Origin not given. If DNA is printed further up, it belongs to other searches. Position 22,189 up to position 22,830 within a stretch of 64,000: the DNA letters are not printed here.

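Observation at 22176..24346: One metalloregulator operator, two operons: His-rich zinc-ribbon gene carries a copy of the czrA-ATPase promoter/operator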

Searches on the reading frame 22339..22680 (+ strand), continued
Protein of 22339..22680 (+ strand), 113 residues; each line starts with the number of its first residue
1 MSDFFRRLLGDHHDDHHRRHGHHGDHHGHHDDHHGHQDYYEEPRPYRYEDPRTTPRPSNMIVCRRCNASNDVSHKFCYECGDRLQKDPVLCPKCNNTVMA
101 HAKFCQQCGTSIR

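Call 30: find_homologous_proteins(query=A3, max_evalue=0.000001)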
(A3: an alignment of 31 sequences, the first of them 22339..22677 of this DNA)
Query A3 (31 sequences) (113 aa, profile of the alignment): 212 proteins with E <= 0.000001 among 3328 candidates; the best 120 are listed.
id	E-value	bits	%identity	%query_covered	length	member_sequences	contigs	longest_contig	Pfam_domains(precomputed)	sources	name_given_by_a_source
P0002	7.8e-28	115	87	100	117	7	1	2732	PF13240.12,PF12773.14,PF17032.11,PF13248.12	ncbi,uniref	ncbi:zinc ribbon domain-containing protein [Priestia megaterium]|uniref:double zinc ribbon domain-co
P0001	1.1e-26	111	80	100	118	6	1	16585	PF13240.12,PF12773.14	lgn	-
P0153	1.1e-25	108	47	99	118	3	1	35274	PF13240.12,PF12773.14,PF17032.11,PF24463.2,PF13248.12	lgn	-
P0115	1.6e-25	108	36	58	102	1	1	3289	PF13240.12,PF12773.14,PF17032.11,PF13248.12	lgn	-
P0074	6.2e-25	106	35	94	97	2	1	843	PF13240.12,PF12773.14,PF17032.11,PF13248.12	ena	-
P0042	1.0e-24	105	36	93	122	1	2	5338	PF18912.7,PF13240.12,PF14803.12,PF12773.14,PF17032.11,PF24463.2,PF13248.12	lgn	-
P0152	1.4e-24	105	30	90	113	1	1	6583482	PF13240.12,PF12773.14,PF17032.11,PF24463.2,PF13248.12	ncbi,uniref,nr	ncbi:zinc ribbon domain-containing protein [Roseateles chitinivorans]|uniref:zinc ribbon domain-cont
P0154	2.3e-24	104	35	65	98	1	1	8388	PF13240.12,PF12773.14,PF17032.11,PF13248.12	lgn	-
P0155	3.6e-24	103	41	39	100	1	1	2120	PF13240.12,PF12773.14,PF17032.11,PF24463.2,PF13248.12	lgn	-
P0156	4.5e-24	103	31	96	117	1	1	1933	PF13240.12,PF12773.14,PF17032.11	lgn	-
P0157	6.9e-24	103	39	52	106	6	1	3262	PF13240.12,PF12773.14,PF24463.2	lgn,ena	-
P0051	1.1e-23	102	31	78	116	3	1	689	PF13240.12,PF12773.14,PF24463.2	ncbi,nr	ncbi:adenylate cyclase [Bacillus pumilus]|nr:adenylate cyclase [Bacillus pumilus]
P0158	2.4e-23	101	33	77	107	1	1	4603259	PF13240.12,PF12773.14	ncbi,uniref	ncbi:double zinc ribbon domain-containing protein [Paraburkholderia fungorum]|uniref:double zinc rib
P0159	8.9e-23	99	42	47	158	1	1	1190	PF18912.7,PF13240.12,PF12773.14,PF17032.11,PF24463.2,PF13248.12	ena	-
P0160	1.3e-22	98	43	42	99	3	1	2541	PF13240.12,PF12773.14,PF13248.12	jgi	-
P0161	2.6e-22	97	33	96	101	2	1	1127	PF13240.12,PF12773.14,PF17032.11,PF13248.12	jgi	jgi:ribosomal protein L40E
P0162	2.7e-22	97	43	42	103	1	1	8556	PF13240.12,PF12773.14,PF17032.11,PF24463.2,PF13248.12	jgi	-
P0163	3.4e-22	97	38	47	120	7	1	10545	PF18912.7,PF13240.12,PF12773.14,PF17032.11,PF13248.12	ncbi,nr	ncbi:MAG: zinc-ribbon domain-containing protein [Xanthobacteraceae bacterium]|nr:zinc-ribbon domain-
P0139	4.9e-22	97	28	53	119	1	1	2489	PF13240.12,PF12773.14,PF17032.11,PF13248.12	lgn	-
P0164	5.6e-22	96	34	80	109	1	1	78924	PF13240.12,PF12773.14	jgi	jgi:RNA polymerase subunit RPABC4/transcription elongation factor Spt4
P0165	9.3e-22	96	41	45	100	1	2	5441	PF13240.12,PF12773.14,PF24463.2,PF13248.12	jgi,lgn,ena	-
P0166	1.4e-21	95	40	47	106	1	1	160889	PF13240.12,PF12773.14,PF17032.11,PF24463.2,PF13248.12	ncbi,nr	ncbi:MAG: zinc ribbon domain-containing protein [Betaproteobacteria bacterium]|nr:MAG: zinc ribbon d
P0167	1.6e-21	95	33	97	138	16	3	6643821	PF13240.12,PF12773.14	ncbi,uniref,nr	ncbi:zinc ribbon domain-containing protein [Roseateles chitinivorans]|uniref:zinc ribbon domain-cont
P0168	2.8e-21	94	38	46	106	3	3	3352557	PF13240.12,PF12773.14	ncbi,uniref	ncbi:zinc-ribbon domain-containing protein [Caballeronia sp. LZ043]|uniref:zinc-ribbon domain-contai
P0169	4.5e-21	93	37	45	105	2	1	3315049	PF13240.12,PF12773.14,PF17032.11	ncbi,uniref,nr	ncbi:zinc-ribbon domain-containing protein [Caballeronia sp. LZ035]|uniref:zinc-ribbon domain-contai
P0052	4.8e-21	93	34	77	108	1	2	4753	PF13240.12,PF12773.14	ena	-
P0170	5.9e-21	93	36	51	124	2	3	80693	PF18912.7,PF13240.12,PF12773.14,PF17032.11,PF13248.12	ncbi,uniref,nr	ncbi:MAG: zinc ribbon domain-containing protein [Rhizobiales bacterium]|uniref:zinc-ribbon domain-co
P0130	9.5e-21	92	29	75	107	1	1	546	PF18912.7,PF13240.12,PF13920.13,PF12773.14,PF17032.11,PF13248.12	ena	-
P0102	1.0e-20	92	35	96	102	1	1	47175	PF13240.12,PF12773.14,PF24463.2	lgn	-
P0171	1.2e-20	92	35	50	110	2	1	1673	PF13240.12,PF12773.14,PF24463.2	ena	-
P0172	1.8e-20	92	28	82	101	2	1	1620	PF13240.12,PF12773.14,PF13248.12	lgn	-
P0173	3.1e-20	91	30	76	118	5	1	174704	PF13240.12,PF12773.14,PF17032.11,PF24463.2,PF13248.12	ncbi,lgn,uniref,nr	ncbi:zinc ribbon domain-containing protein [Burkholderia diffusa]|uniref:zinc ribbon domain-containi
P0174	5.8e-20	90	39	45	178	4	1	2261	PF18912.7,PF13240.12,PF12773.14,PF17032.11,PF10571.16,PF13248.12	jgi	jgi:membrane protease subunit (stomatin/prohibitin family)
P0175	6.1e-20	90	41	39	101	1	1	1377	PF18912.7,PF13240.12,PF12773.14,PF24463.2,PF13248.12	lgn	-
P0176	6.7e-20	90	45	51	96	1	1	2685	PF13240.12,PF12773.14,PF17032.11,PF24463.2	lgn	-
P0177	1.5e-19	89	41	43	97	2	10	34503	PF13240.12,PF12773.14,PF17032.11,PF24463.2,PF13248.12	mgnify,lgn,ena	mgnify:CR=1 FL=1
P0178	1.7e-19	88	30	83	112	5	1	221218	PF13240.12,PF12773.14,PF17032.11,PF24463.2,PF13248.12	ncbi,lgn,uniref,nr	ncbi:zinc ribbon domain-containing protein [Burkholderia seminalis]|uniref:zinc ribbon domain-contai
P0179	1.9e-19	88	26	96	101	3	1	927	PF13240.12,PF12773.14,PF17032.11,PF24460.2,PF13248.12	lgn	-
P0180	2.7e-19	88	31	76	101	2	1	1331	PF13240.12,PF12773.14,PF17032.11,PF24463.2,PF24460.2,PF13248.12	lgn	-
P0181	3.3e-19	87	29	96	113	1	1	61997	PF13240.12,PF12773.14,PF17032.11,PF24463.2,PF13248.12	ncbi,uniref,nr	ncbi:double zinc ribbon domain protein [Burkholderia sp. A9]|uniref:zinc ribbon domain-containing pr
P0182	4.4e-19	87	26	96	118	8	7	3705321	PF13240.12,PF12773.14,PF17032.11,PF24463.2,PF13248.12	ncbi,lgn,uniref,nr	ncbi:zinc ribbon domain-containing protein [Burkholderia stabilis]|uniref:Double zinc ribbon n=1 Tax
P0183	5.5e-19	87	34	99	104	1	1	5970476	PF13240.12,PF12773.14,PF17032.11,PF24463.2,PF24292.2,PF13248.12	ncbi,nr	ncbi:zinc-ribbon domain-containing protein [Alicyclobacillus curvatus]|nr:zinc-ribbon domain-contain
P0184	6.7e-19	86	37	97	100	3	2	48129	PF13240.12,PF12773.14,PF17032.11,PF13248.12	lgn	-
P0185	7.7e-19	86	31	90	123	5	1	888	PF13240.12,PF12773.14,PF24463.2,PF13248.12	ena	-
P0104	9.4e-19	86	34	55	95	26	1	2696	PF13240.12,PF12773.14,PF24463.2,PF13248.12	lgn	-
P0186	1.3e-18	86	55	19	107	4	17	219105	PF13240.12,PF12773.14,PF17032.11,PF24463.2,PF13248.12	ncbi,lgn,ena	ncbi:MAG: zinc ribbon domain-containing protein [Pseudomonadota bacterium]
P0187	1.9e-18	85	47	42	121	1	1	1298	PF18912.7,PF13240.12,PF14803.12,PF12773.14,PF17032.11,PF24463.2,PF24460.2,PF13248.12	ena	-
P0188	2.2e-18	85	40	42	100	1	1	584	PF18912.7,PF13240.12,PF12773.14,PF17032.11,PF24463.2,PF24460.2,PF13248.12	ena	-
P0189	2.3e-18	85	34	51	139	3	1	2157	PF13240.12,PF12773.14,PF17032.11,PF24460.2,PF13248.12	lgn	-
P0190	3.0e-18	84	45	43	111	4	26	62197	PF13240.12,PF12773.14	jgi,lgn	-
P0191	3.3e-18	84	36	92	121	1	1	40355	PF13240.12,PF12773.14,PF13248.12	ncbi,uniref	ncbi:zinc ribbon domain-containing protein [Caballeronia sp. BR00000012568055]|uniref:zinc ribbon do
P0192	6.2e-18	83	28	94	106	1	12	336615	PF13240.12,PF12773.14,PF17032.11,PF24463.2,PF24460.2,PF13248.12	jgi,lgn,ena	jgi:ribosomal protein L40E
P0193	1.1e-17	83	34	62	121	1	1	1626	PF13240.12,PF12773.14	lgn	-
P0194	1.2e-17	82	28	99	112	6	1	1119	PF18912.7,PF13240.12,PF12773.14,PF17032.11,PF24463.2,PF10571.16,PF24460.2,PF13248.12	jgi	jgi:predicted nucleic acid-binding Zn ribbon protein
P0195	2.2e-17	82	33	45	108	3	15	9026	PF13240.12,PF12773.14,PF17032.11,PF13248.12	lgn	-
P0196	2.5e-17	81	52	20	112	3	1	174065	PF13240.12,PF12773.14,PF17032.11,PF24463.2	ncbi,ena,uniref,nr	ncbi:zinc ribbon domain-containing protein [Sporomusa sphaeroides]|uniref:zinc ribbon domain-contain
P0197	3.7e-17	81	30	66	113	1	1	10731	PF13240.12,PF12773.14,PF17032.11,PF24463.2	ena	-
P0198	7.3e-17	80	37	45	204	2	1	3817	PF18912.7,PF13240.12,PF12773.14,PF17032.11,PF24463.2,PF24460.2,PF13248.12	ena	-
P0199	8.3e-17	80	30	88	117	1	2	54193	PF13240.12,PF12773.14,PF17032.11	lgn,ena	-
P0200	1.2e-16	79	31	79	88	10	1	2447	PF13240.12,PF12773.14,PF17032.11,PF13248.12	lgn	-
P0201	2.1e-16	78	36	60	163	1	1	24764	PF13240.12,PF12773.14,PF17032.11,PF24463.2,PF13248.12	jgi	jgi:membrane protease subunit (stomatin/prohibitin family)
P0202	2.6e-16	78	26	77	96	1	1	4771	PF13240.12,PF12773.14,PF13248.12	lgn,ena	-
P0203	3.0e-16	78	35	20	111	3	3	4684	PF12172.15,PF13240.12,PF12773.14,PF17032.11,PF13248.12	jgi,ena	-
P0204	3.4e-16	78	32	58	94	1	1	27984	PF13240.12,PF12773.14,PF17032.11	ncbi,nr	ncbi:MAG: zinc ribbon domain-containing protein [Burkholderiales bacterium]|nr:zinc ribbon domain-co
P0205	3.5e-16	78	37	43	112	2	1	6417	PF13240.12,PF12773.14,PF17032.11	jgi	jgi:ribosomal protein L40E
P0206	6.4e-16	77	57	12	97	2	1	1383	PF13240.12,PF12773.14,PF17032.11,PF24463.2,PF13248.12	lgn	-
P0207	6.8e-16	77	38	53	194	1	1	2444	PF13240.12,PF12773.14,PF17032.11,PF24463.2,PF24460.2,PF13248.12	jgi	-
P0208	7.1e-16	77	42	46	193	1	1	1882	PF18912.7,PF13240.12,PF12773.14,PF17032.11,PF10571.16,PF24460.2,PF13248.12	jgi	jgi:membrane protease subunit (stomatin/prohibitin family)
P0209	1.1e-15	76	27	96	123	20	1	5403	PF13240.12,PF12773.14,PF17032.11,PF13248.12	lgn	-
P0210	1.1e-15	76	40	51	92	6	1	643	PF18912.7,PF13240.12,PF12773.14,PF17032.11,PF24463.2,PF13248.12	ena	-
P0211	1.7e-15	76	31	97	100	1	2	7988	PF13240.12,PF12773.14,PF13248.12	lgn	-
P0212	2.1e-15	75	44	46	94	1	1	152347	PF13240.12,PF12773.14,PF24463.2,PF13248.12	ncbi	ncbi:MAG: double zinc ribbon domain-containing protein [Pseudomonadota bacterium]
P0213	2.6e-15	75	25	72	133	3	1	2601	PF18912.7,PF13240.12,PF12773.14,PF17032.11,PF24463.2,PF24460.2,PF13248.12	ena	-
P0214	3.2e-15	75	31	46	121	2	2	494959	PF13240.12,PF12773.14,PF17032.11,PF24463.2,PF13248.12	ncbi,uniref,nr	ncbi:zinc ribbon domain-containing protein [Burkholderia semiarida]|uniref:zinc ribbon domain-contai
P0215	4.8e-15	74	31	83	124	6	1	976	PF13240.12,PF12773.14,PF17032.11,PF24463.2,PF13248.12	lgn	-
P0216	7.6e-15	73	29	70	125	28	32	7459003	PF13240.12,PF12773.14,PF17032.11,PF24463.2,PF13248.12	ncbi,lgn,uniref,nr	ncbi:zinc ribbon domain-containing protein [Burkholderia cenocepacia]|uniref:zinc ribbon domain-cont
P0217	9.2e-15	73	40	42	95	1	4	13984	PF13240.12,PF12773.14,PF17032.11,PF24463.2,PF24460.2,PF13248.12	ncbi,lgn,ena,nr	ncbi:MAG: adenylate cyclase [Azospira oryzae]|nr:MAG: adenylate cyclase [Azospira oryzae] PZP80402.1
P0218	9.2e-15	73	30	74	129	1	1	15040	PF18912.7,PF13240.12,PF12773.14,PF24463.2,PF10571.16,PF13248.12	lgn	-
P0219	1.0e-14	73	40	51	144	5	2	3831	PF18912.7,PF13240.12,PF12773.14,PF17032.11,PF24463.2,PF13248.12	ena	-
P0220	1.1e-14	73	28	78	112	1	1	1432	PF13240.12,PF12773.14,PF17032.11,PF13248.12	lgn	-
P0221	1.2e-14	73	52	20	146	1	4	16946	PF13240.12,PF12773.14,PF17032.11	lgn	-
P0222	1.3e-14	73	52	20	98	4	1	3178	PF13240.12,PF12773.14,PF17032.11,PF13248.12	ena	-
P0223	2.7e-14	72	37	41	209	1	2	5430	PF18912.7,PF13240.12,PF01145.32,PF12773.14,PF17032.11,PF24463.2,PF13421.12,PF13248.12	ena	-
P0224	2.9e-14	72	35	59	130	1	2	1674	PF18912.7,PF13240.12,PF14803.12,PF12773.14,PF17032.11,PF24463.2,PF24460.2,PF13248.12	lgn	-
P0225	3.5e-14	71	32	53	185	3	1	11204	PF18912.7,PF13240.12,PF12773.14,PF17032.11,PF24463.2,PF13248.12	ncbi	ncbi:MAG: zinc ribbon domain-containing protein, partial [Acidobacteriota bacterium]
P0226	3.7e-14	71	28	96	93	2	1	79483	PF13240.12,PF12773.14,PF17032.11,PF24463.2,PF13248.12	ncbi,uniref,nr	ncbi:zinc ribbon domain-containing protein [Ralstonia pickettii]|uniref:zinc ribbon domain-containin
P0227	3.8e-14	71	34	50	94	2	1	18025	PF18912.7,PF13240.12,PF12773.14,PF17032.11,PF13248.12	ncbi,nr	ncbi:MAG: zinc ribbon domain-containing protein [Burkholderiaceae bacterium]|nr:zinc ribbon domain-c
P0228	4.0e-14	71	31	47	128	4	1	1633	PF18912.7,PF13240.12,PF12773.14,PF17032.11,PF24463.2,PF24460.2,PF13248.12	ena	-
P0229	5.4e-14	71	37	46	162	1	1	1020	PF13240.12,PF11722.14,PF12773.14,PF17032.11,PF24460.2,PF13248.12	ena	-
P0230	7.0e-14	70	45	19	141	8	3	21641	PF13240.12,PF12773.14,PF17032.11,PF13248.12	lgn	-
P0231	7.5e-14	70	36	97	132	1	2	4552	PF13240.12,PF12773.14,PF24463.2,PF13248.12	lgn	-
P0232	7.7e-14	70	41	45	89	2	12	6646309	PF18912.7,PF13240.12,PF12773.14,PF24463.2,PF13248.12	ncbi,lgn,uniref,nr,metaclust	ncbi:double zinc ribbon domain-containing protein [Pseudomonas chlororaphis]|uniref:Adenylate cyclas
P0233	8.0e-14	70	27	81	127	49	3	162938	PF13240.12,PF12773.14,PF17032.11,PF24463.2,PF13248.12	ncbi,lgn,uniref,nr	ncbi:zinc ribbon domain-containing protein [Burkholderia cenocepacia]|uniref:zinc ribbon domain-cont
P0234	8.4e-14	70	32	58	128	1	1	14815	PF13240.12,PF12773.14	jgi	jgi:ribosomal protein L40E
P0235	1.1e-13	70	29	81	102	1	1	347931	PF13240.12,PF12773.14,PF17032.11,PF13248.12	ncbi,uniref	ncbi:zinc ribbon domain-containing protein [Legionella bozemanae]|uniref:zinc ribbon domain-containi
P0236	1.7e-13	69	31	98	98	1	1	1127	PF13240.12,PF12773.14,PF17032.11,PF24463.2,PF13248.12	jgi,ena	-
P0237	2.2e-13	69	39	45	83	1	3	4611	PF13240.12,PF12773.14,PF17032.11,PF24463.2,PF13248.12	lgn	-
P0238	2.6e-13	68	44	44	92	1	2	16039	PF13240.12,PF12773.14,PF13248.12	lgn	-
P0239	3.3e-13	68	42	44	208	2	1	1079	PF13240.12,PF12773.14,PF17032.11,PF13421.12,PF13248.12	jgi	jgi:membrane protease subunit (stomatin/prohibitin family)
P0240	8.0e-13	67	28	75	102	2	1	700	PF13240.12,PF12773.14,PF13248.12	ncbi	-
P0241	1.3e-12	66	35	43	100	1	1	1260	PF13240.12,PF12773.14,PF17032.11,PF24463.2,PF13248.12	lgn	-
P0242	3.1e-12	65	34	49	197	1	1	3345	PF18912.7,PF13240.12,PF12773.14,PF17032.11,PF24460.2,PF13248.12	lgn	-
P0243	3.1e-12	65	35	97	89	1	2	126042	PF13240.12,PF12773.14,PF24463.2,PF13248.12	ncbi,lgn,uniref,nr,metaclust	ncbi:Double zinc ribbon [Legionella nautarum]|uniref:Double zinc ribbon n=1 Tax=Legionella nautarum 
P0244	4.3e-12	65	29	95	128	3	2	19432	PF13240.12,PF12773.14,PF17032.11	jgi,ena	jgi:ribosomal protein L40E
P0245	4.4e-12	65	34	44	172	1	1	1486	PF13240.12,PF12773.14,PF17032.11,PF13248.12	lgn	-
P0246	1.5e-11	63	38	46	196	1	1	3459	PF13240.12,PF12773.14,PF17032.11,PF24463.2,PF13248.12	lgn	-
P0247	2.2e-11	62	35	49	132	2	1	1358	PF18912.7,PF13240.12,PF12773.14,PF17032.11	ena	-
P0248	2.5e-11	62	33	96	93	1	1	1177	PF13240.12,PF12773.14,PF17032.11,PF24463.2,PF24460.2,PF13248.12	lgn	-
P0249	2.6e-11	62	41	43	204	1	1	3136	PF13240.12,PF12773.14,PF17032.11,PF24460.2,PF13248.12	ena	-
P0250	2.7e-11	62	46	42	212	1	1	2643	PF13240.12,PF12773.14,PF14445.13,PF13248.12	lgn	-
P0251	3.1e-11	62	32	73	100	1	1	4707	PF13240.12,PF12773.14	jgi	jgi:hypothetical protein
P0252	5.4e-11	61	32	97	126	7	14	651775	PF18912.7,PF13240.12,PF12773.14,PF17032.11,PF13248.12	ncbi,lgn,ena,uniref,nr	ncbi:zinc ribbon domain-containing protein [Ralstonia holmesii]|uniref:zinc ribbon domain-containing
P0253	1.4e-10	60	31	89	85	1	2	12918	PF18912.7,PF13240.12,PF12773.14,PF13248.12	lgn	-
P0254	1.8e-10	59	33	47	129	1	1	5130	PF18912.7,PF13240.12,PF12773.14,PF17032.11,PF24463.2,PF24460.2,PF13248.12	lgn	-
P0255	1.8e-10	59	33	43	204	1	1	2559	PF13240.12,PF12773.14,PF13248.12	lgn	-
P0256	3.2e-10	59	37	53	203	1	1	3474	PF13240.12,PF12773.14,PF17032.11,PF13248.12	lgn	-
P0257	3.2e-10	59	33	45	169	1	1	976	PF13240.12,PF12773.14,PF24463.2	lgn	-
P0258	3.2e-10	59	34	44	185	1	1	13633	PF18912.7,PF13240.12,PF12773.14,PF17032.11,PF09297.17,PF13248.12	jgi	jgi:hypothetical protein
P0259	3.3e-10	59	40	42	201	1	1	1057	PF13240.12,PF12773.14,PF17032.11,PF24463.2,PF10571.16,PF24460.2,PF13248.12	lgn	-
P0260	3.5e-10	58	25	83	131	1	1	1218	PF18912.7,PF13240.12,PF14803.12,PF12773.14,PF17032.11,PF24460.2,PF13248.12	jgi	jgi:predicted amidophosphoribosyltransferase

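Call 31: find_encoding_contigs(protein=P0153, flank=6000, max_places=2)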
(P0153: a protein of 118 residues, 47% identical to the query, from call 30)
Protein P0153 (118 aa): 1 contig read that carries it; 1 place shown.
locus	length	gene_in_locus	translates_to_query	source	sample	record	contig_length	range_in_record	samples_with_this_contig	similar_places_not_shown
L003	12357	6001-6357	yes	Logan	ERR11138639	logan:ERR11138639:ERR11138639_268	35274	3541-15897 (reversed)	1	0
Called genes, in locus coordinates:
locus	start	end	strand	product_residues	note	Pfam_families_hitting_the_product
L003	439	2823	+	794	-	PF00403:HMA, PF00122:E1-E2_ATPase, PF00702:Hydrolase, PF08282:Hydrolase_3 (faint)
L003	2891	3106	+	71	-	PF00403:HMA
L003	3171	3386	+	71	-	PF00403:HMA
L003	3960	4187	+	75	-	PF01797:Y1_Tnp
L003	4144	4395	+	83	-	PF01797:Y1_Tnp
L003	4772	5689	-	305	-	PF01545:Cation_efflux, PF16916:ZT_dimer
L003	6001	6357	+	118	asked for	PF17032:Zn_ribbon_15 (faint), PF13248:Zn_ribbon_3 (faint), PF24463:DUF7577 (weak), PF12773:DZR, PF13240:Zn_Ribbon_1 (weak)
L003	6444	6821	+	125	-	PF01022:HTH_5, PF12840:HTH_20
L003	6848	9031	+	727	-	PF00403:HMA, PF00122:E1-E2_ATPase, PF00702:Hydrolase, PF08282:Hydrolase_3 (faint)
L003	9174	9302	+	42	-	-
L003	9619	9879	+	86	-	PF02371:Transposase_20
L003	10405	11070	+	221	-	PF04012:PspA_IM30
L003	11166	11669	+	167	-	PF13785:DUF4178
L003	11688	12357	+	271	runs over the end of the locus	PF14042:DUF4247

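Call 32: find_encoding_contigs(protein=P0183, flank=6000, max_places=2)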
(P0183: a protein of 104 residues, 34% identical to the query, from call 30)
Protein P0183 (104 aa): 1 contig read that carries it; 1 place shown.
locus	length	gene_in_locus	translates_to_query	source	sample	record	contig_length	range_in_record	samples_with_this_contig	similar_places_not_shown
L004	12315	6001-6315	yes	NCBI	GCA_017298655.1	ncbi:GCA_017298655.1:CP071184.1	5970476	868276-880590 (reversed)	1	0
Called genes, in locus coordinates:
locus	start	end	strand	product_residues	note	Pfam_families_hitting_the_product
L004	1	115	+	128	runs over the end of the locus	PF12762:DDE_Tnp_IS1595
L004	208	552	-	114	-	PF02694:UPF0060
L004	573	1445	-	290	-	PF00892:EamA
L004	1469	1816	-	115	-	PF16916:ZT_dimer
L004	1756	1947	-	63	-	PF01545:Cation_efflux (weak)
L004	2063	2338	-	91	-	PF02583:Trns_repr_metal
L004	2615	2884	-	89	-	PF17032:Zn_ribbon_15 (faint), PF13248:Zn_ribbon_3, PF24460:DUF7575 (weak), PF24463:DUF7577 (weak), PF13240:Zn_Ribbon_1, PF12773:DZR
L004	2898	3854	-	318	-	PF01545:Cation_efflux, PF16916:ZT_dimer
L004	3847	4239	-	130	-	PF01022:HTH_5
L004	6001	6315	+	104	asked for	PF17032:Zn_ribbon_15 (faint), PF24463:DUF7577 (faint), PF24292:DUF7479 (faint), PF13248:Zn_ribbon_3 (weak), PF12773:DZR, PF13240:Zn_Ribbon_1 (weak)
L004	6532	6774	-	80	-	-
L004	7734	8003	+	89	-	PF12840:HTH_20 (weak), PF01022:HTH_5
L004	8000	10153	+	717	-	PF00403:HMA, PF00122:E1-E2_ATPase, PF00702:Hydrolase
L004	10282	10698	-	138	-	-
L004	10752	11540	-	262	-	PF01790:LGT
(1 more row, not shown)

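Call 33: find_encoding_contigs(protein=P0182, flank=6000, max_places=2)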
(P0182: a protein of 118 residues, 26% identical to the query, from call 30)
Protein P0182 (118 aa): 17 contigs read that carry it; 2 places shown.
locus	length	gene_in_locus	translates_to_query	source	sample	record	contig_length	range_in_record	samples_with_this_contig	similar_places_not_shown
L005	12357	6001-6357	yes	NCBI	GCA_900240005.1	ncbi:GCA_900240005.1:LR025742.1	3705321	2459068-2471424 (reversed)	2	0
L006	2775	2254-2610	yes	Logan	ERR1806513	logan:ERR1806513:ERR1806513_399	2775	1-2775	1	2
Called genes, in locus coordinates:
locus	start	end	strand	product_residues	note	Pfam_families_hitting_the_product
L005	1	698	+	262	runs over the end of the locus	PF00497:SBP_bac_3, PF09084:NMT1 (weak)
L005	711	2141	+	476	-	PF01565:FAD_binding_4, PF02913:FAD-oxidase_C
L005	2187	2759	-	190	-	PF03551:PadR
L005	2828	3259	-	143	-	PF00376:MerR, PF13411:MerR_1, PF09278:MerR-DNA-bind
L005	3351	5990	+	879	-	-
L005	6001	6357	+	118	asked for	PF17032:Zn_ribbon_15 (faint), PF13248:Zn_ribbon_3 (faint), PF24463:DUF7577 (faint), PF12773:DZR, PF13240:Zn_Ribbon_1 (weak)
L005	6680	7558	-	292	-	PF12833:HTH_18, PF00165:HTH_AraC (weak), PF06445:GyrI-like, PF14526:Cass2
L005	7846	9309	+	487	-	PF05552:MS_channel_1st_1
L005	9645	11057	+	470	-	PF00324:AA_permease, PF13520:AA_permease_2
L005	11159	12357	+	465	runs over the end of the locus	PF06751:EutB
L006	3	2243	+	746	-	?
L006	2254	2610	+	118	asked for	PF17032:Zn_ribbon_15 (faint), PF13248:Zn_ribbon_3 (faint), PF24463:DUF7577 (faint), PF12773:DZR, PF13240:Zn_Ribbon_1 (weak)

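Call 35: find_encoding_contigs(protein=P0152, flank=5000, max_places=1)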
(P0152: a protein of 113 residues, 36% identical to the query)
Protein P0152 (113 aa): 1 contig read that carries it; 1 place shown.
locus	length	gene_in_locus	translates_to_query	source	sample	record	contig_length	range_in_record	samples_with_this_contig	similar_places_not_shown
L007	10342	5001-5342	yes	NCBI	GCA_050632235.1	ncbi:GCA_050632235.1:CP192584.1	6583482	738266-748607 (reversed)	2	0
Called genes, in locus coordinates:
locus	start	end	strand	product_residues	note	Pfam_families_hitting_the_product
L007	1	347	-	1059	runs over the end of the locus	PF00873:ACR_tran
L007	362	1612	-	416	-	PF25971:CzcB_N, PF25917:BSH_RND (weak), PF25919:BSH_CusB, PF25973:BSH_CzcB, PF25885:HH_EMRA (weak), PF25893:HH_CzcB, PF25954:Beta-barrel_RND_2, PF25975:CzcB_C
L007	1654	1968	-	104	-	-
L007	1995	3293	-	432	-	PF02321:OEP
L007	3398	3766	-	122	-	PF11162:DUF2946 (weak), PF28244:CzcI (weak)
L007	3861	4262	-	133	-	PF16986:CzcE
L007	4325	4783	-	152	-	PF02308:MgtC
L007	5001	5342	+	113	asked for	PF17032:Zn_ribbon_15 (faint), PF13248:Zn_ribbon_3 (faint), PF24463:DUF7577 (faint), PF12773:DZR, PF13240:Zn_Ribbon_1 (weak)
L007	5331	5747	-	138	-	-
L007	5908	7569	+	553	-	PF02878:PGM_PMM_I, PF02879:PGM_PMM_II, PF02880:PGM_PMM_III, PF00408:PGM_PMM_IV (weak)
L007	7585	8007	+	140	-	PF04138:GtrA_DPMS_TM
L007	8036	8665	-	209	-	-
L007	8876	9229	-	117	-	PF00816:Histone_HNS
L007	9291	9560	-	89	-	PF13560:HTH_31, PF01381:HTH_3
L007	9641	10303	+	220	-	-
